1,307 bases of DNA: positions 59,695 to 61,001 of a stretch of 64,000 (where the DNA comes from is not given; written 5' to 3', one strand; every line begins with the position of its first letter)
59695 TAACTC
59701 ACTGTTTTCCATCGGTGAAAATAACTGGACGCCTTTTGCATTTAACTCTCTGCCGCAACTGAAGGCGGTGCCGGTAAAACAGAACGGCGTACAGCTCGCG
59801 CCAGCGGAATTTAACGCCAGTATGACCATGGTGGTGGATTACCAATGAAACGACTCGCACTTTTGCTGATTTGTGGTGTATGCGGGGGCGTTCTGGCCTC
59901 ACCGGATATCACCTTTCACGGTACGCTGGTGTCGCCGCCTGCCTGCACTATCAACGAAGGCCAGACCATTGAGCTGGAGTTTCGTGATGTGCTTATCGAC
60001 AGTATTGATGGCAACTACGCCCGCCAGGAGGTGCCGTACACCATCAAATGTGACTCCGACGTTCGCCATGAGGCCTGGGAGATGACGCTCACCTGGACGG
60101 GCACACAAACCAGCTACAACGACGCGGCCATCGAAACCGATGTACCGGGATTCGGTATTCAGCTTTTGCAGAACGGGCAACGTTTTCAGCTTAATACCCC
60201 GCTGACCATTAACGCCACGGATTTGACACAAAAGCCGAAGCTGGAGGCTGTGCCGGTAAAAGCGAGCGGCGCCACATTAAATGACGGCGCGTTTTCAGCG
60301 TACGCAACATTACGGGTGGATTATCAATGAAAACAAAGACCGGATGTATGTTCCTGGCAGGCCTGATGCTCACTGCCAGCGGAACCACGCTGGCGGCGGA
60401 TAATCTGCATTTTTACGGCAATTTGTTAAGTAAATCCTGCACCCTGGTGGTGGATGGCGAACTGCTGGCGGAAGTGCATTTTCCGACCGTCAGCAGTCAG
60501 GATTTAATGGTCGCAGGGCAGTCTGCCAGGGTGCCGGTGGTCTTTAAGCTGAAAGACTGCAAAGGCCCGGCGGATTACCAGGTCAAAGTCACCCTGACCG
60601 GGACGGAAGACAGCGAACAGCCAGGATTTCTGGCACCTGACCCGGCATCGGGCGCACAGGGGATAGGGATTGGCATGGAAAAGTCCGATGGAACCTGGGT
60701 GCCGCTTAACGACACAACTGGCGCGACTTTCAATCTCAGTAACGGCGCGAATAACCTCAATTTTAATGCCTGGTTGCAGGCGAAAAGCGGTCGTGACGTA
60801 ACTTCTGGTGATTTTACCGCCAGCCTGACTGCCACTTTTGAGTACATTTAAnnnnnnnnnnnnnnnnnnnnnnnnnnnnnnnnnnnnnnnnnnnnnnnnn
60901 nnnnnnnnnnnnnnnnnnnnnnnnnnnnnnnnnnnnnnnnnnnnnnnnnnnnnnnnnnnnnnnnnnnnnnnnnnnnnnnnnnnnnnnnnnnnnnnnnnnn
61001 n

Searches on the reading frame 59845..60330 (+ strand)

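Call 7: search_protein_families(library=ncbifam, proteins=[window:59845-60330:+])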
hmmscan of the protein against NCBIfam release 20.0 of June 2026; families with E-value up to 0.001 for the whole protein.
window:59845-60330:+ (161 aa): 7 families
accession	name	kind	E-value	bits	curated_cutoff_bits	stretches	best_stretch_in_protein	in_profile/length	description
NF011815.0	PRK15287.1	equivalog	1.7e-48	164.4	253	1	1-161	1-158/158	fimbrial minor subunit StfF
NF011807.0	PRK15276.1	equivalog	4.2e-42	143.8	252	1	16-161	14-156/156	putative fimbrial subunit SteE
NF011814.0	PRK15286.1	equivalog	8e-16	58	264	1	29-161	40-170/170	putative minor fimbrial subunit StfE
NF011806.0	PRK15275.1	equivalog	3.4e-15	56.2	250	1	21-161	30-168/168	putative fimbrial protein SteD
NF011736.0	PRK15189.1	equivalog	1.1e-06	28.1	517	1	22-160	187-334/335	fimbrial protein BcfD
NF011746.1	PRK15199.1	equivalog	5.6e-05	22.6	472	1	22-161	187-335/335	type 1 fimbria D-mannose specific adhesin FimH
NF011825.0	PRK15297.1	equivalog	0.00047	19.4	494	1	21-159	212-357/359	fimbrial protein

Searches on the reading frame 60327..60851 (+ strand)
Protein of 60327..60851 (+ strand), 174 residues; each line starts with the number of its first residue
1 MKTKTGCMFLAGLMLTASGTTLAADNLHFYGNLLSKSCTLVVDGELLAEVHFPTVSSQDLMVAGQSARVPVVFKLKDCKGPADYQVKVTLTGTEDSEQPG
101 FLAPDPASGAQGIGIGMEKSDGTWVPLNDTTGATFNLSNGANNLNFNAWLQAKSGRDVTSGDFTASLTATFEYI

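Call 7: search_protein_families(library=ncbifam, proteins=[window:60327-60851:+])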
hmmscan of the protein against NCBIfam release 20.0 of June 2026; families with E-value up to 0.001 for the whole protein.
window:60327-60851:+ (174 aa): 14 families
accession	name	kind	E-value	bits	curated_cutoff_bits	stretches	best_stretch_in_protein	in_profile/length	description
NF011816.0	PRK15288.1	equivalog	3e-44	150.8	253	1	12-174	18-176/176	putative minor fimbrial subunit StfG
NF011792.0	PRK15260.1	equivalog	4e-37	127.8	264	1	5-173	7-177/178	fimbrial protein SteF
NF052361.1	FimI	equivalog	1.1e-14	54.5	300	1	19-165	24-170/179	type 1 fimbrial minor subunit FimI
NF052362.1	FimF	equivalog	1.2e-13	51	200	1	8-173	6-174/175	type 1 fimbrial adaptor subunit FimF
NF011738.0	PRK15191.1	equivalog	9.5e-11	41.8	238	1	9-171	7-169/172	fimbrial protein BcfF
NF007402.0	PRK09934.1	equivalog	5.7e-10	39.2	168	1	15-154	17-152/171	fimbria assembly protein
NF011756.0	PRK15209.1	equivalog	4.4e-09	36.1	221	1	17-161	14-161/174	long polar fimbrial major subunit LpfA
NF011741.1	PRK15194.1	equivalog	9.2e-09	35.5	140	1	6-167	12-178/185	type 1 fimbrial major subunit FimA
NF011737.0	PRK15190.1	equivalog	1.4e-07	31.4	240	1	7-169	7-176/181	fimbrial protein BcfE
NF007276.0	PRK09733.1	equivalog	2.9e-07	30.5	189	1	24-172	27-181/183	fimbrial-like protein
NF011734.0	PRK15187.1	equivalog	8.3e-07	28.8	247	1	12-171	17-175/180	fimbrial protein BcfA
NF011821.1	PRK15293.1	equivalog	1.4e-06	28.1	300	1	17-173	27-184/185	fimbrial protein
NF011757.0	PRK15210.1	equivalog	2e-06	28.1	241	1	85-174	106-194/194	fimbrial protein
NF011824.1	PRK15296.1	equivalog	5.7e-06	26.3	400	1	8-173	7-180/181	fimbrial protein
